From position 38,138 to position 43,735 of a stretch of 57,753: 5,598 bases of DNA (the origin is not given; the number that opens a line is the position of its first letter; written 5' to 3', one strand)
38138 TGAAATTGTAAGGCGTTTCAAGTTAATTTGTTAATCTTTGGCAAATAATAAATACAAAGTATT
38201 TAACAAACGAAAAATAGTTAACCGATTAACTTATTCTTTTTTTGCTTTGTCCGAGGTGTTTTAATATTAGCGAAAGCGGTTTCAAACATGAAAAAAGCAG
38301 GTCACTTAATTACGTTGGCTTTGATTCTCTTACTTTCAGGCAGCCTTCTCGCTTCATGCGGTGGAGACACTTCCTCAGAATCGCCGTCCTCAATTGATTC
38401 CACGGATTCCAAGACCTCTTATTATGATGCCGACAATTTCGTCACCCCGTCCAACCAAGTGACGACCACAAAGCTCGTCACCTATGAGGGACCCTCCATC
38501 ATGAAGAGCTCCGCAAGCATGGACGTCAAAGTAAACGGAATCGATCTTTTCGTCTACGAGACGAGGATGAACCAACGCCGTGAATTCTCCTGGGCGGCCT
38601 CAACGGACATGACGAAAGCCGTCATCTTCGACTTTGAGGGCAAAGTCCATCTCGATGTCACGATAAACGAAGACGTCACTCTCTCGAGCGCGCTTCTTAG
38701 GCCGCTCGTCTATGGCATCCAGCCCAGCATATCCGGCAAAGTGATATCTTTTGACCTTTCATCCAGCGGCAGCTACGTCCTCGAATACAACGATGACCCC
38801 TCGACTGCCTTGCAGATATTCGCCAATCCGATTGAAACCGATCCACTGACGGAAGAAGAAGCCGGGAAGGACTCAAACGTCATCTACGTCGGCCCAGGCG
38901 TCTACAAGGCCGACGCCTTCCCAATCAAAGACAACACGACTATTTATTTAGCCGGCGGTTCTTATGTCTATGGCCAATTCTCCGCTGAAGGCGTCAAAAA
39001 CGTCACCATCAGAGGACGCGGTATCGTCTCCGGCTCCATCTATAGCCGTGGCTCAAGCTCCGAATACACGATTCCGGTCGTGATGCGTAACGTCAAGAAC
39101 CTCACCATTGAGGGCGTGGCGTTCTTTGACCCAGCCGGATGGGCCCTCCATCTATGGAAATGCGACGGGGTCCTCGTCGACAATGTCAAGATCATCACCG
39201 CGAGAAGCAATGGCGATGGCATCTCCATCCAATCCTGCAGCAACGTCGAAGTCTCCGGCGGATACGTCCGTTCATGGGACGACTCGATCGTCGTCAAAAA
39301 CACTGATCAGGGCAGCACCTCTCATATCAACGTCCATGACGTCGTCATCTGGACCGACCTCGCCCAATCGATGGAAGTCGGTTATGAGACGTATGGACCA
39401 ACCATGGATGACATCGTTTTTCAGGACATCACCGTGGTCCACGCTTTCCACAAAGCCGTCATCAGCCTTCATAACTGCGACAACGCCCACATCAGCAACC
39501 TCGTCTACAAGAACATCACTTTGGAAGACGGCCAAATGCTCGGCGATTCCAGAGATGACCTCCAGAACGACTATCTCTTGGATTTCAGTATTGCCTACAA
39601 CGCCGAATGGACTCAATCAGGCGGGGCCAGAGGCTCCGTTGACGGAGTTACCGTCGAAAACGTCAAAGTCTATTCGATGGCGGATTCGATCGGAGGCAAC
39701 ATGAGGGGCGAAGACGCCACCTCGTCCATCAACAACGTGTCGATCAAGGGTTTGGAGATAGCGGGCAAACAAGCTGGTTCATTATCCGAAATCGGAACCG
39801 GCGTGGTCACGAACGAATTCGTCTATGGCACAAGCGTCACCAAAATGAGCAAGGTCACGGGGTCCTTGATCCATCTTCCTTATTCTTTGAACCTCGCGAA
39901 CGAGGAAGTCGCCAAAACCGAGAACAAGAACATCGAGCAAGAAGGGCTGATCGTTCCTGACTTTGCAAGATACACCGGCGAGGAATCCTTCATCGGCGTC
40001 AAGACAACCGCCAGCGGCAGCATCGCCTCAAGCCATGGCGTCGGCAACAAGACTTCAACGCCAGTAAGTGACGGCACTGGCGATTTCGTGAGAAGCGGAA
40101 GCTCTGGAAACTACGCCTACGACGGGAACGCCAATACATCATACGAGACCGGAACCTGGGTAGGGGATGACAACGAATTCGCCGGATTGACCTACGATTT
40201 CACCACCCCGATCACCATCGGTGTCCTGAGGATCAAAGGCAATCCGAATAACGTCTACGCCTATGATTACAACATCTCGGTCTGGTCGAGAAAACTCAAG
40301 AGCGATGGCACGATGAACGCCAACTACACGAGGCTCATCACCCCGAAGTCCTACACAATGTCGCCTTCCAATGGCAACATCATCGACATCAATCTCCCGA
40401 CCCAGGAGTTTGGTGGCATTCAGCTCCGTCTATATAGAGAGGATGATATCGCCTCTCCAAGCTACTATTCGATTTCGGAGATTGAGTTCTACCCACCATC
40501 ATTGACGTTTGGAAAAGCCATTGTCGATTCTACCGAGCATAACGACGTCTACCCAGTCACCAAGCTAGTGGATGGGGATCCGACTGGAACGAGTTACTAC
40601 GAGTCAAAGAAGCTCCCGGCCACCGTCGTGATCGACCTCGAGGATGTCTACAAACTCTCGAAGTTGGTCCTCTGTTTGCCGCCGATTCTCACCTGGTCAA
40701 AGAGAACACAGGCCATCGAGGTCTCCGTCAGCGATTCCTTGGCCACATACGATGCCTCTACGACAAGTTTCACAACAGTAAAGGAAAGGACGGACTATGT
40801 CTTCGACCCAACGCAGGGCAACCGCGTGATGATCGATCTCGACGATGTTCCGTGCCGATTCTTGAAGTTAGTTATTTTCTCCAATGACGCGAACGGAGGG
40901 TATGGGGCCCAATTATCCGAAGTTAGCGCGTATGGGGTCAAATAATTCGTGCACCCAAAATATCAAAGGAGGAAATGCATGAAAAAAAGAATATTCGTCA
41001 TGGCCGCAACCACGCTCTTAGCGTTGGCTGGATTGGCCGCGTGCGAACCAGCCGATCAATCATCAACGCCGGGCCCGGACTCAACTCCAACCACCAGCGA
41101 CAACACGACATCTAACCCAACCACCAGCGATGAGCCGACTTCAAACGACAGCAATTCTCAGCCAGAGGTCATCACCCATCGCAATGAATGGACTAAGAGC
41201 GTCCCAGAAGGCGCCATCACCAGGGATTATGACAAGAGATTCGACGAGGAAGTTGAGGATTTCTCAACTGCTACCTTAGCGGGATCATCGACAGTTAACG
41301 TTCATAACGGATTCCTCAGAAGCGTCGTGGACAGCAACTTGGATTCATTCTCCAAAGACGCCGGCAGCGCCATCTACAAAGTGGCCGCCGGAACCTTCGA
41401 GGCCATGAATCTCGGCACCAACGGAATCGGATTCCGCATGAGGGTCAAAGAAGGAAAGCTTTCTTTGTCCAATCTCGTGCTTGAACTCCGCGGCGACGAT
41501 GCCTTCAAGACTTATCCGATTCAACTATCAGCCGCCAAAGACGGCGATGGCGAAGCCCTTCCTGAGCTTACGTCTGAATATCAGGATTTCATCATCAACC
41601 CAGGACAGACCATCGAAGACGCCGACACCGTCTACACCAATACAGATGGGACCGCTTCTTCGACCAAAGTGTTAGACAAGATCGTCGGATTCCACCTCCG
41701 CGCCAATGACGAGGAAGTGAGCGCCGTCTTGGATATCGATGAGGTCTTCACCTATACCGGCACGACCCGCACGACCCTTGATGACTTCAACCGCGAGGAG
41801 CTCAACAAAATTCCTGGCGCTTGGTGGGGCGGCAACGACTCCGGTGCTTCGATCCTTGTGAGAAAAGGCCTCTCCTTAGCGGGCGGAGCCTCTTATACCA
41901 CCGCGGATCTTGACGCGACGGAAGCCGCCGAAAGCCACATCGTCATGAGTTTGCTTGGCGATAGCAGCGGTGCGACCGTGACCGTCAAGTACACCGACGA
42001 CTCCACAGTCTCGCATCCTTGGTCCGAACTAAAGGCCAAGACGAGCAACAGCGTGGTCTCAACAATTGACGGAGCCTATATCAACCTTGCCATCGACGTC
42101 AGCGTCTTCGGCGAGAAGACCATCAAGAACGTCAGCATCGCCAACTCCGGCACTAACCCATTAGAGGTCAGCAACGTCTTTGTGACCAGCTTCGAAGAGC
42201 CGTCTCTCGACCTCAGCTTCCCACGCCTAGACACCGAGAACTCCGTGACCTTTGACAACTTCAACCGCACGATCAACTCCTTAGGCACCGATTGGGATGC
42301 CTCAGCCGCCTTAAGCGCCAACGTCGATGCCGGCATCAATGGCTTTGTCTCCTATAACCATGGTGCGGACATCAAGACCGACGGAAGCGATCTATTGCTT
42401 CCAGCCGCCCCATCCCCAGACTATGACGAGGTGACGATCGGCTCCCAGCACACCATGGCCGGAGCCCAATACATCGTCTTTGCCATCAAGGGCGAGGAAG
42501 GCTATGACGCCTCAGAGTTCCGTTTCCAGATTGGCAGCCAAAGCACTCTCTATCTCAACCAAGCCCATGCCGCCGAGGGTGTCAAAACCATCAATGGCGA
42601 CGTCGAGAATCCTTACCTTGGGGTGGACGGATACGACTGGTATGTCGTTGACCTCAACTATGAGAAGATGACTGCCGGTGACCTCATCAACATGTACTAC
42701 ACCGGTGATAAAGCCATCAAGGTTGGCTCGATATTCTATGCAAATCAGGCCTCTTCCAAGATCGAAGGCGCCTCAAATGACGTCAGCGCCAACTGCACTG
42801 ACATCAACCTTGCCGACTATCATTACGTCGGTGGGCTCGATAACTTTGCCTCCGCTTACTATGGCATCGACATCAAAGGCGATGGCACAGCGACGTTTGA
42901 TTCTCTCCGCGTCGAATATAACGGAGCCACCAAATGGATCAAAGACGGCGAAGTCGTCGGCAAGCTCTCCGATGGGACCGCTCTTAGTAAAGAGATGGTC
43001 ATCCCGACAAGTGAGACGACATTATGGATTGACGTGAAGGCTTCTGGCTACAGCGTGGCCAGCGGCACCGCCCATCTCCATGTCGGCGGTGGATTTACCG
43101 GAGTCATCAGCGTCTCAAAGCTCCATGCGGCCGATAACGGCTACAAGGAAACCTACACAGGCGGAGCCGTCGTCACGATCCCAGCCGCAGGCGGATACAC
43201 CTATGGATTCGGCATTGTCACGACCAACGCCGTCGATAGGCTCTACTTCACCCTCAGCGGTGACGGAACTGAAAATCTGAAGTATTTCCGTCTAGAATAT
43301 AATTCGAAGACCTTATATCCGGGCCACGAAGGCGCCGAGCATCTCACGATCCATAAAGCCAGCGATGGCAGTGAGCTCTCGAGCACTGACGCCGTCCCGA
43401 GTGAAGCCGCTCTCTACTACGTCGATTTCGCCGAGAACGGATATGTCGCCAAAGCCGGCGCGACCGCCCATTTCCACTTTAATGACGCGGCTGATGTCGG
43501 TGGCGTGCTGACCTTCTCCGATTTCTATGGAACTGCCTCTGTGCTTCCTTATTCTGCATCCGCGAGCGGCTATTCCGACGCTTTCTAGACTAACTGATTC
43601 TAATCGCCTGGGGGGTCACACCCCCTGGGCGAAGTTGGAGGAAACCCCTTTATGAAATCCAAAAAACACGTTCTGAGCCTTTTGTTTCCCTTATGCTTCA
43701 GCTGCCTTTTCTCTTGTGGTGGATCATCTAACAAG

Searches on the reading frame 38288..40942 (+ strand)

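Call 4: search_protein_families(library=pfam, proteins=[window:38288-40942:+])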
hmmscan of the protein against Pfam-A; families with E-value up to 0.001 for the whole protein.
window:38288-40942:+ (885 aa): 3 families
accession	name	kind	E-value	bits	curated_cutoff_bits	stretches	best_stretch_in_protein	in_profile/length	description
PF00754.31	F5_F8_type_C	-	2.4e-11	44.3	28.2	1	747-872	4-121/127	F5/8 type C domain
PF22633.2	F5_F8_type_C_2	-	6.6e-11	43.1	27.8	1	759-847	1-89/91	NedA-like, galactose-binding domain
PF00295.23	Glyco_hydro_28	-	1.7e-09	37.7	22.9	1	230-414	52-242/324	Glycosyl hydrolases family 28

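Call 56: search_protein_families(library=ncbifam, proteins=[window:38288-40942:+], max_evalue=0.001)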
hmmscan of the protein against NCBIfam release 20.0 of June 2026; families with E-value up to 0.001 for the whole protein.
window:38288-40942:+ (885 aa): 5 families
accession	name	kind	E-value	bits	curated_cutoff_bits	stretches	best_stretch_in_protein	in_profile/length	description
NF051861.1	PolglcturonPglBAgro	equivalog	4.1e-16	58.8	600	1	232-413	85-281/437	polygalacturonase PglB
NF049898.1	RhamgalacuronBT4146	equivalog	1.2e-10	40.7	500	1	233-354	98-222/445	rhamnogalacturonidase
NF049899.1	RhamgalacuronBT4153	equivalog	3.8e-07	29.1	650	1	265-339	186-265/432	rhamnogalacturonidase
NF051860.1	PolglcturonPglAAgro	equivalog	9.7e-07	27.8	600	1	266-343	232-311/502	polygalacturonase PglA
NF049892.1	AlphdgalacturondseBT4155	equivalog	6.4e-05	21.8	800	1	267-345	212-290/454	alpha-d-galacturonidase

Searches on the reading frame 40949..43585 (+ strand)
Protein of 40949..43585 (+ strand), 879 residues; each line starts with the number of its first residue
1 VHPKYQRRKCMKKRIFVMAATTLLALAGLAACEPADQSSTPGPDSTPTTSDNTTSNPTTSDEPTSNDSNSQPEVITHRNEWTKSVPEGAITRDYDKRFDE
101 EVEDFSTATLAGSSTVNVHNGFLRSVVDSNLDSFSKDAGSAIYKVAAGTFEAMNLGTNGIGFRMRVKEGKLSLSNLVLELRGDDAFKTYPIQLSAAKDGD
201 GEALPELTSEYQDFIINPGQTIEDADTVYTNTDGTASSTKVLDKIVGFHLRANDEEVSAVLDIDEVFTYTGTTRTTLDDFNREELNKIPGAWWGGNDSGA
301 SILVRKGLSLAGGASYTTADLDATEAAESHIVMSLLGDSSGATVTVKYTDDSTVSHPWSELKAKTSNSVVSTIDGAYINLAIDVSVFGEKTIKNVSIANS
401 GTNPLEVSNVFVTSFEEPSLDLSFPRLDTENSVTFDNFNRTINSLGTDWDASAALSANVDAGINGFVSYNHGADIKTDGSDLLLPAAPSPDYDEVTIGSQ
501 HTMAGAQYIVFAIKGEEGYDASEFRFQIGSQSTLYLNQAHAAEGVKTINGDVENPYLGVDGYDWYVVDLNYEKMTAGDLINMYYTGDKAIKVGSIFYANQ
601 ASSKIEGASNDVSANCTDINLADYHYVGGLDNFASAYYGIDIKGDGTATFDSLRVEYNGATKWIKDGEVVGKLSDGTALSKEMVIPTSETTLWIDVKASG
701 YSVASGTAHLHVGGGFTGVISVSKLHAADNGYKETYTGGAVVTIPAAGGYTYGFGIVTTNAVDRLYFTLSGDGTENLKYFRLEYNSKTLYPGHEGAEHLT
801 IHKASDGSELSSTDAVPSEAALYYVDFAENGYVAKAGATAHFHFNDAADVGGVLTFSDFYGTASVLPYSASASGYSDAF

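Call 4: search_protein_families(library=pfam, proteins=[window:40949-43585:+])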
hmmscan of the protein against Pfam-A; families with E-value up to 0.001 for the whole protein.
window:40949-43585:+ (879 aa): 0 families

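Call 55: search_solved_structures(query=window:40949-43585:+, max_evalue=0.01)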
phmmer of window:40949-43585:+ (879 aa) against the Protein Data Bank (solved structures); distinct sequences matched with E-value up to 0.01: 0.

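Call 56: search_protein_families(library=ncbifam, proteins=[window:40949-43585:+], max_evalue=0.001)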
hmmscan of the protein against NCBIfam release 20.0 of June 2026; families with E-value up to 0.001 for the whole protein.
window:40949-43585:+ (879 aa): 0 families
